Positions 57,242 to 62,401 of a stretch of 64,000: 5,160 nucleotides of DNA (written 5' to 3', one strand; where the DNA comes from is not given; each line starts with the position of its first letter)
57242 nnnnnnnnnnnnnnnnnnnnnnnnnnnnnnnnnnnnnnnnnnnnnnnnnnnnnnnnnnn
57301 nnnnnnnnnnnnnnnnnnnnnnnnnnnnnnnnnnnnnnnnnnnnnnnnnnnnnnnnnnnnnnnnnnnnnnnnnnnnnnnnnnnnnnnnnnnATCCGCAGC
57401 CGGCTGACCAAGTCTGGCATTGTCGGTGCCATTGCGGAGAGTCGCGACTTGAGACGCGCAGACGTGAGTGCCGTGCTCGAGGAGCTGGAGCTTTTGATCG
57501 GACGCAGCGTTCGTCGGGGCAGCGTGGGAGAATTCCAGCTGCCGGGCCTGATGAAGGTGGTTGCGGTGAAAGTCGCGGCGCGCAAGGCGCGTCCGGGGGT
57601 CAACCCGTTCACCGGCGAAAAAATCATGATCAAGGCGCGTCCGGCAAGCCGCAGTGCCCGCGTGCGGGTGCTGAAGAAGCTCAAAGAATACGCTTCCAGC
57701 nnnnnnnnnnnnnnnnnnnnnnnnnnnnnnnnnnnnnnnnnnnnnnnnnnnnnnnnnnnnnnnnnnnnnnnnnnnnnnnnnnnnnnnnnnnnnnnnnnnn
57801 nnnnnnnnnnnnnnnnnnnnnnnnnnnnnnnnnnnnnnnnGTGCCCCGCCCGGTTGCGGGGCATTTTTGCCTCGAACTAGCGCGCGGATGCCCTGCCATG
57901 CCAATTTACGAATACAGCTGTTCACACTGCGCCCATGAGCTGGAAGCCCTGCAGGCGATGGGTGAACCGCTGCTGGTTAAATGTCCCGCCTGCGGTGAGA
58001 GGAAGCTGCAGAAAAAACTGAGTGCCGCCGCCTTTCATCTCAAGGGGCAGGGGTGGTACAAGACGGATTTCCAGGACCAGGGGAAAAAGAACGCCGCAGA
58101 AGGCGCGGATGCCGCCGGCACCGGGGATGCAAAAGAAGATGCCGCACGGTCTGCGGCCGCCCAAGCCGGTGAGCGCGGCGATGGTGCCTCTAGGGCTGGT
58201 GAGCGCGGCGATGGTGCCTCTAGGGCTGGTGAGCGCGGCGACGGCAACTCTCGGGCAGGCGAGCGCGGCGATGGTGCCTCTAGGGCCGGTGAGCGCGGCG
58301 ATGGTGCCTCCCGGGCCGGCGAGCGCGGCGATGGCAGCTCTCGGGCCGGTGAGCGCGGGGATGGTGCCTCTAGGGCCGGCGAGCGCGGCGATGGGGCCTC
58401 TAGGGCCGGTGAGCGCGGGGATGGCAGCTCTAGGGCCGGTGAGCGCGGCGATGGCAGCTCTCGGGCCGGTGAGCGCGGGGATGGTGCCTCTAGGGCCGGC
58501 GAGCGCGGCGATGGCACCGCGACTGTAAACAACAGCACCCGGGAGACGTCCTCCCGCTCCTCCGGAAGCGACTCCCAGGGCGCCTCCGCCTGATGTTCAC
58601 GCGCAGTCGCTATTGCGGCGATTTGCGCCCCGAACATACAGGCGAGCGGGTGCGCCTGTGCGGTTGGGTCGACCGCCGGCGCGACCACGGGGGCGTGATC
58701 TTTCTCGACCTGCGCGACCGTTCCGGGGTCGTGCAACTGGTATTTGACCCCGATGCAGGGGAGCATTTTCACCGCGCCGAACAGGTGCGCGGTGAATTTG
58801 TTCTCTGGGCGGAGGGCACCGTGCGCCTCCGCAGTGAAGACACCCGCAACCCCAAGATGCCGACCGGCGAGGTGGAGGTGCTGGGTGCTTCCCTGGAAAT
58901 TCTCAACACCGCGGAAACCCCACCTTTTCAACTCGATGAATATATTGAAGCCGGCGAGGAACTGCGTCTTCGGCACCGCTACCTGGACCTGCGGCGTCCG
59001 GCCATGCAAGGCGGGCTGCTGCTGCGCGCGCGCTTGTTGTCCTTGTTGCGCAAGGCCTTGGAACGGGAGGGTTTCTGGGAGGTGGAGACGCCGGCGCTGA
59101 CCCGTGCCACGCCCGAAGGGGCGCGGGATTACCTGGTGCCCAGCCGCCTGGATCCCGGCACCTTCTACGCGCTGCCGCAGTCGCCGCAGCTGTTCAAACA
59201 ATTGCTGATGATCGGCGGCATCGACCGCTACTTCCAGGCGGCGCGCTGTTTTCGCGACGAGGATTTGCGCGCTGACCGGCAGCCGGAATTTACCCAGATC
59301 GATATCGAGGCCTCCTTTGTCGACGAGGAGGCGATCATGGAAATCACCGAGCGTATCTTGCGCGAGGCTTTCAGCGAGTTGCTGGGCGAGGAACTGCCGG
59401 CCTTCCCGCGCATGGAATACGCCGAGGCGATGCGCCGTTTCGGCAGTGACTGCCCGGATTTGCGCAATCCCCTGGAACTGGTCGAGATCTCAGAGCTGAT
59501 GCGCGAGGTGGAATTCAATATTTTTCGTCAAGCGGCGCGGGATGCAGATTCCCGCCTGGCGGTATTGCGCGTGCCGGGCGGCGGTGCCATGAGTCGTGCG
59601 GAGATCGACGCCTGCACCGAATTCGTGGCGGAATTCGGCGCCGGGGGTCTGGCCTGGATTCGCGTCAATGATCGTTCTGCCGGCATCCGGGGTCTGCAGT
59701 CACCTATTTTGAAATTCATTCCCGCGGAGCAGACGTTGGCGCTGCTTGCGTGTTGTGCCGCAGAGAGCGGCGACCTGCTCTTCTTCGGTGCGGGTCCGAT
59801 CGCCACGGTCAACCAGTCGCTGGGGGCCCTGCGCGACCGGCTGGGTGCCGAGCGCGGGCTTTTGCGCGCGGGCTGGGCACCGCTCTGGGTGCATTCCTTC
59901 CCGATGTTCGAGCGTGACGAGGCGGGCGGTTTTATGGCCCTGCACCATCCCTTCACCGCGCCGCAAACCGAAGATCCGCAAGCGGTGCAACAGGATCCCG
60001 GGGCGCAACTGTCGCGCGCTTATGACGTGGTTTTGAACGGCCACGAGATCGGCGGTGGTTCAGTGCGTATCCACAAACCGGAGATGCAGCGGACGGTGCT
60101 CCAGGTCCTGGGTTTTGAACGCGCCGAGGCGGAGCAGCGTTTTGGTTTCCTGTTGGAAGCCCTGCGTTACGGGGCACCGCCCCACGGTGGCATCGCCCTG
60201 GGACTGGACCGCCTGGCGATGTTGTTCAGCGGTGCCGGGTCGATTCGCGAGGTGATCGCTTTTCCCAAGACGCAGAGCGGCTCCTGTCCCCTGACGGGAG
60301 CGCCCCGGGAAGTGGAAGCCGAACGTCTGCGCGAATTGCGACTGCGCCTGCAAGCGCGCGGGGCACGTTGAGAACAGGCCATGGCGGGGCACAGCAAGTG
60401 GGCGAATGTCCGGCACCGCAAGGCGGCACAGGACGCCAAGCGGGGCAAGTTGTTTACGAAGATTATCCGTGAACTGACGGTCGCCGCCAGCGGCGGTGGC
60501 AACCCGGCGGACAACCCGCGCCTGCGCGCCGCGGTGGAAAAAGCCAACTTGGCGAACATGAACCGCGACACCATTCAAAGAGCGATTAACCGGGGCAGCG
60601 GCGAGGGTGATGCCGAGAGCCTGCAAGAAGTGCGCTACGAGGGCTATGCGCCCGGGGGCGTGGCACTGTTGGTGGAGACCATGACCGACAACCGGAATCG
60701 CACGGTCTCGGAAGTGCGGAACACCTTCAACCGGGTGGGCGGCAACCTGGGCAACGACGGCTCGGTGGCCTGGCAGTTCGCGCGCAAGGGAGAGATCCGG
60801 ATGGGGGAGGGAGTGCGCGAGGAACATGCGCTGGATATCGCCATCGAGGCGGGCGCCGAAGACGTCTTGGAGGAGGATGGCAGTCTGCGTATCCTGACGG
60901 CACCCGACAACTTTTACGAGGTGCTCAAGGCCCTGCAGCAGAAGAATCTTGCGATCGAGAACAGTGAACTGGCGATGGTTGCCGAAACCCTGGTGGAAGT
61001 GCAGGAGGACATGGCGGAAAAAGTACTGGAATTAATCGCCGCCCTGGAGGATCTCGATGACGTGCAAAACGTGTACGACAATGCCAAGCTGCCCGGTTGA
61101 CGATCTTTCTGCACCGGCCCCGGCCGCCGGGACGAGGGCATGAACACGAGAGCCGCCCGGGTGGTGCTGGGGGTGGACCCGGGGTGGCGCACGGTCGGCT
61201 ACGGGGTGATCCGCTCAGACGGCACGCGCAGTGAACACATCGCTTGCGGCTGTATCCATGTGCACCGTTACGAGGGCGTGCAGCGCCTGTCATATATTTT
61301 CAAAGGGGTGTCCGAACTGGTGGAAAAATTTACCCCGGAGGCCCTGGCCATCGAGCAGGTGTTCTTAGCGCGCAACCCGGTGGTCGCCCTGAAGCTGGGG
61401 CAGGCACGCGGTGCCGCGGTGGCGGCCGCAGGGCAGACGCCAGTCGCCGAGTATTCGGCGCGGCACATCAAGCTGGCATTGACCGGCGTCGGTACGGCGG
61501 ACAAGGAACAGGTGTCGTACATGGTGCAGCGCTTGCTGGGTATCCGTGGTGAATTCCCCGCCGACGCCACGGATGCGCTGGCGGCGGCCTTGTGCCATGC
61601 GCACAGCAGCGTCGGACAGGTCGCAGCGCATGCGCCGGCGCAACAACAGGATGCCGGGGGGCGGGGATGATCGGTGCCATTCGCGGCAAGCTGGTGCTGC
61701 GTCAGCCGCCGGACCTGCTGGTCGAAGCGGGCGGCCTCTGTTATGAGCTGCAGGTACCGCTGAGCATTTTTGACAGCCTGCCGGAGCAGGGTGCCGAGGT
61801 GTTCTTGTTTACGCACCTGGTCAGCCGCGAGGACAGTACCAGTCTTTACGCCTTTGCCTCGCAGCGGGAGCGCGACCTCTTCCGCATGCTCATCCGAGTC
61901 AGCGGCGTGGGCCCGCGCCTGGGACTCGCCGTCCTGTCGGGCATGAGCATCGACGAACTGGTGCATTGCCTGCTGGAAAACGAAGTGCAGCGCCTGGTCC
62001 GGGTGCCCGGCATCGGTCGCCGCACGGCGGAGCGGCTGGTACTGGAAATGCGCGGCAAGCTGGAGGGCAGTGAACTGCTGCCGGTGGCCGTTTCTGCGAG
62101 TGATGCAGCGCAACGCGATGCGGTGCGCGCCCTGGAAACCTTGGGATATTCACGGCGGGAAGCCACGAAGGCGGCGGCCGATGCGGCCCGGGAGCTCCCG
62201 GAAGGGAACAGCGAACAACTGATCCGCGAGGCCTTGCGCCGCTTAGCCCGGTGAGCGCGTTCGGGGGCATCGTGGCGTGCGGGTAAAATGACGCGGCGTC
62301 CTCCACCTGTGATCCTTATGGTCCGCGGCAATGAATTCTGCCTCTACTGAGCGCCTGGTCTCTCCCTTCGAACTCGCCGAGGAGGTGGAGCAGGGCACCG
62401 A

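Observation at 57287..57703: HU-fold protein with histone-H1-like KAAKK N-terminal tail immediately after the alpha operon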

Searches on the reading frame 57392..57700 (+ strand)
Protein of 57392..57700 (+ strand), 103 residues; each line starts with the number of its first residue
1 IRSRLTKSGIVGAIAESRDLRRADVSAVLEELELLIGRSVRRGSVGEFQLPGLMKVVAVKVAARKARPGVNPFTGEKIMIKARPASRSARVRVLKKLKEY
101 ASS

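Call 32: search_dna_similar(query=window:57392-57700:+, collection=plasmids, mode=protein, max_evalue=0.00001, max_rows=15)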
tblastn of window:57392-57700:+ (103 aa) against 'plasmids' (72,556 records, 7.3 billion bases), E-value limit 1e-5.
Records with a match: 13; places in all: 13; records where one place covers at least 80% of the query: 13.
Best place of each record, by identity: <60% 13.
By first word of the organism name: Piscirickettsia 9; Ralstonia 2; Spartinivicinus 1; Xanthomonas 1.
By predicted mobility (MOB-suite, as given by PLSDB): non-mobilizable 10; mobilizable 3.
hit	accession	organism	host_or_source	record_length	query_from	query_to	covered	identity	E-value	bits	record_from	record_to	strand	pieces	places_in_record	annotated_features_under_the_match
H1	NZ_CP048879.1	Spartinivicinus ruber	pure culture,coastal sediment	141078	1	101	98%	50.5%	3e-14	74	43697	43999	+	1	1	HU family DNA-binding protein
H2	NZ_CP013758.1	Piscirickettsia salmonis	Salmo salar,liver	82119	3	101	96%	46.0%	1e-7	54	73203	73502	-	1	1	HU family DNA-binding protein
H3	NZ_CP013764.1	Piscirickettsia salmonis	Salmo salar,liver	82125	3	101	96%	46.0%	1e-7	54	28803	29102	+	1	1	HU family DNA-binding protein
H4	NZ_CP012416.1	Piscirickettsia salmonis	Salmo salar,Kidney,kidney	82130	3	101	96%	46.0%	1e-7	54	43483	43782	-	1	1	HU family DNA-binding protein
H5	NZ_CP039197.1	Piscirickettsia salmonis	Salmo salar,cell culture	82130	3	101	96%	46.0%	1e-7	54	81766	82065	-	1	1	HU family DNA-binding protein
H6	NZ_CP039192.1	Piscirickettsia salmonis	Salmo salar,cell culture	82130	3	101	96%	46.0%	1e-7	54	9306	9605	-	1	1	HU family DNA-binding protein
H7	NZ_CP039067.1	Piscirickettsia salmonis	Oncorhynchus mykiss,cell culture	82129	3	101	96%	46.0%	1e-7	54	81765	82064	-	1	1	HU family DNA-binding protein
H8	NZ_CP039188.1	Piscirickettsia salmonis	Salmo salar,cell culture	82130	3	101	96%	46.0%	1e-7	54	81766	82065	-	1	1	HU family DNA-binding protein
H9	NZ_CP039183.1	Piscirickettsia salmonis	Salmo salar,cell culture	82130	3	101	96%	46.0%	1e-7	54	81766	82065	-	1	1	HU family DNA-binding protein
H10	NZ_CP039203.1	Piscirickettsia salmonis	Salmo salar,cell culture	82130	3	101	96%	46.0%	1e-7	54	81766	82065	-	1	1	HU family DNA-binding protein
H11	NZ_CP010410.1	Xanthomonas sacchari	cell culture,rice seeds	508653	1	101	98%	44.6%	5e-8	56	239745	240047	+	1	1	HU family DNA-binding protein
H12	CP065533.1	Ralstonia solanacearum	peanut,whole organism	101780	1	101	98%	44.6%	5e-6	50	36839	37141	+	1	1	record has no annotation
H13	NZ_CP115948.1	Ralstonia solanacearum MolK2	Musa sp.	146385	1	101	98%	43.6%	5e-6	50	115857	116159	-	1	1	HU family DNA-binding protein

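Call 48: get_annotated_region(hit=H13, flank=1500)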
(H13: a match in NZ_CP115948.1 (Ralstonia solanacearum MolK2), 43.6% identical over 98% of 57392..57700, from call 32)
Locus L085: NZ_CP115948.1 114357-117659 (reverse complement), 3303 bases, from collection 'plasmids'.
description: Ralstonia solanacearum MolK2 plasmid pm01, complete sequence
organism: Ralstonia solanacearum MolK2 (NCBI taxid 564065)
taxonomy: Bacteria; Pseudomonadota; Betaproteobacteria; Burkholderiales; Burkholderiaceae; Ralstonia; Ralstonia solanacearum; Ralstonia solanacearum MolK2
host: -; source: Musa sp.; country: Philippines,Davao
typing (MOB-suite, as given by PLSDB): non-mobilizable; replicon rep_cluster_371; mating-pair formation MPF_F
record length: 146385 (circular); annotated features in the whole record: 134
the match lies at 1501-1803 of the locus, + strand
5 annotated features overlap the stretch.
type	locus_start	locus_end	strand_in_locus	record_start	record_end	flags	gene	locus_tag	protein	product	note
CDS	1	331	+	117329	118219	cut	-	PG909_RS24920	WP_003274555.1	DNA-binding protein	-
CDS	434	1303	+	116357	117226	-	-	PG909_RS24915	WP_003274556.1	hypothetical protein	-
CDS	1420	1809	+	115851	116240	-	-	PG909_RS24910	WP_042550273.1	HU family DNA-binding protein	GO:0030261 - chromosome condensation [Evidence IEA]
CDS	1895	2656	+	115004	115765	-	-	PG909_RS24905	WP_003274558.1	hypothetical protein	-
CDS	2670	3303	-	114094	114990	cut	-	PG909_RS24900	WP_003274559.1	hypothetical protein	-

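Call 51: search_dna_similar(query=window:57392-57700:+, collection=phages, mode=protein, max_evalue=0.001, max_rows=12)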
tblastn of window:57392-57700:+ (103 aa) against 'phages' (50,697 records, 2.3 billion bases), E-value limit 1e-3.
No match.

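Call 53: find_homologous_proteins(query=L085:1420-1806:+, max_evalue=0.00001)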
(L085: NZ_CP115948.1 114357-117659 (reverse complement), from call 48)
Query L085:1420-1806:+ (129 aa): 3737 proteins with E <= 0.00001 among 7665 candidates; the best 120 are listed.
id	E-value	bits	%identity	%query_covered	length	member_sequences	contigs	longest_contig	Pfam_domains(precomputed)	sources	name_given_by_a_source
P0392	3.1e-73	261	100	100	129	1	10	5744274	PF00216.27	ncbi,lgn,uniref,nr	ncbi:DNA-binding protein [Ralstonia solanacearum]|uniref:HU family DNA-binding protein n=1 Tax=Ralst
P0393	4.6e-72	258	99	100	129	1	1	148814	PF00216.27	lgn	-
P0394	6.3e-70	251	97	99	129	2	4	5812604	PF00216.27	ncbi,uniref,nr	ncbi:HU family DNA-binding protein [Ralstonia solanacearum]|uniref:HU family DNA-binding protein n=1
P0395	2.8e-69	249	97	100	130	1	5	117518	PF00216.27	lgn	-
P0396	3.3e-68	245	94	81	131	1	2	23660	PF00216.27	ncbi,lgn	-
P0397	1.1e-67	243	93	81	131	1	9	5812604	PF00216.27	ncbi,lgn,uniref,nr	ncbi:HU family DNA-binding protein [Ralstonia solanacearum]|uniref:HU family DNA-binding protein n=1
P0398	1.1e-67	243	92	81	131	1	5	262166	PF00216.27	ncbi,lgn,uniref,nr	ncbi:DNA-binding protein [Ralstonia solanacearum]|uniref:Putative histone-like bacterial DNA-binding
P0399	1.1e-67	243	94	81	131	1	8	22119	PF00216.27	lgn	-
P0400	1.5e-67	243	96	79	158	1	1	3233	PF00216.27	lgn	-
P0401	2.0e-67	243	93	81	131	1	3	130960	PF00216.27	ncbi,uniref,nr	ncbi:HU family DNA-binding protein [Ralstonia nicotianae]|uniref:HU family DNA-binding protein n=1 T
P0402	2.6e-67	242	95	81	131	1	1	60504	PF00216.27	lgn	-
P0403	3.0e-67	242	91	81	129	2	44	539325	PF00216.27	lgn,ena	-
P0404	3.6e-67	242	94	81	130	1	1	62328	PF00216.27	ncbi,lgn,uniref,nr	ncbi:HU family DNA-binding protein [Ralstonia pseudosolanacearum]|uniref:HU family DNA-binding prote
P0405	6.3e-67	241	93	81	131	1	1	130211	PF00216.27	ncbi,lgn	-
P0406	1.6e-66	240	93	99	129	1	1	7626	PF00216.27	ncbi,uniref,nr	ncbi:DNA-binding protein [Ralstonia sp. A12]|uniref:HU family DNA-binding protein n=1 Tax=Ralstonia 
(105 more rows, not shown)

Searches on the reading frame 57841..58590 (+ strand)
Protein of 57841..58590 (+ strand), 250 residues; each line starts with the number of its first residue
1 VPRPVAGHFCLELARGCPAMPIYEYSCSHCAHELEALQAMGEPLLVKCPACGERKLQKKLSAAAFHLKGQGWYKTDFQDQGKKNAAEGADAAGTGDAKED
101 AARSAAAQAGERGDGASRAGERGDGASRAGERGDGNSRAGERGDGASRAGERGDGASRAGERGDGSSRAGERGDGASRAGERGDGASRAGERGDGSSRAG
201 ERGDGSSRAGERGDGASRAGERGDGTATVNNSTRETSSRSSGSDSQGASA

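Call 4: search_protein_families(library=pfam, proteins=[window:57841-58590:+], max_evalue=0.01)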
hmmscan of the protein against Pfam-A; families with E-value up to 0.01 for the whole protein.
window:57841-58590:+ (250 aa): 3 families
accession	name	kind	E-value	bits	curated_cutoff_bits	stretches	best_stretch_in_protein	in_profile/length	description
PF09723.15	Zn_ribbon_8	-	2.1e-14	53.7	34.4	1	20-59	1-40/41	Zinc ribbon domain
PF06676.16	DUF1178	-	0.0014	19.5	31.6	1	38-102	25-81/147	Protein of unknown function (DUF1178)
PF13248.11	Zn_ribbon_3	-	0.0033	17.3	27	0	46-57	3-13/26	zinc-ribbon domain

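Call 5: search_protein_families(library=ncbifam, proteins=[window:57841-58590:+], max_evalue=0.01)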
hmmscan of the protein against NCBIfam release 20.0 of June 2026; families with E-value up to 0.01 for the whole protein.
window:57841-58590:+ (250 aa): 3 families
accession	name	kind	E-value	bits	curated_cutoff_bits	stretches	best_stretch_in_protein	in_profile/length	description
TIGR02605.1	CxxC_CxxC_SSSS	subfamily_domain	2.1e-18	66.1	31.3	1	20-71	1-52/52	FmdB family zinc ribbon protein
NF053663.1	RPWMISH_prot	domain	6e-05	23.8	120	1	20-65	1-46/115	RPWMISH domain-containing protein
NF001606.0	PRK00398.1-3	equivalog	0.0041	16.9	72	1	24-62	2-36/44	DNA-directed RNA polymerase subunit P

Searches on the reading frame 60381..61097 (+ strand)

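Call 58: search_protein_families(library=pfam, proteins=[window:60381-61097:+], max_evalue=0.00001)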
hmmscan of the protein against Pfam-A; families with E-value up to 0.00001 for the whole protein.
window:60381-61097:+ (239 aa): 2 families
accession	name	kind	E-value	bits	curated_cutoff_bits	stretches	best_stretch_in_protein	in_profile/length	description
PF01709.26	Transcrip_reg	-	2.3e-57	193.6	27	1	82-235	2-160/160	TACO1/YebC second and third domain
PF20772.2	TACO1_YebC_N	-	7.7e-30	103.6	36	1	5-75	1-73/73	TACO1/YebC protein N-terminal domain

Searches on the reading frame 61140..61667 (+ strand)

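Call 58: search_protein_families(library=pfam, proteins=[window:61140-61667:+], max_evalue=0.00001)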
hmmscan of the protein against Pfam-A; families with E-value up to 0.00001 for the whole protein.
window:61140-61667:+ (176 aa): 1 family
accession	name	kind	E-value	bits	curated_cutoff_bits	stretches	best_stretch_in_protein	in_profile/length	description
PF02075.23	RuvC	-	3.5e-44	150.7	22.2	1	9-153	1-148/148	Crossover junction endodeoxyribonuclease RuvC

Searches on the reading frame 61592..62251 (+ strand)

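Call 58: search_protein_families(library=pfam, proteins=[window:61592-62251:+], max_evalue=0.00001)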
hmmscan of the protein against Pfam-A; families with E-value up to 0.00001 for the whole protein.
window:61592-62251:+ (220 aa): 3 families
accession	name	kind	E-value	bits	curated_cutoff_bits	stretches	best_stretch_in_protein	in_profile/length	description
PF01330.27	RuvA_N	-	9.1e-17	61.4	23.6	1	26-86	1-60/61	RuvA N terminal domain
PF14520.12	HHH_5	-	5.9e-14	52.7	27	1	97-154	1-56/57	Helix-hairpin-helix domain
PF07499.19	RuvA_C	-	2.8e-10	40.9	24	1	173-218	2-46/47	RuvA, C-terminal domain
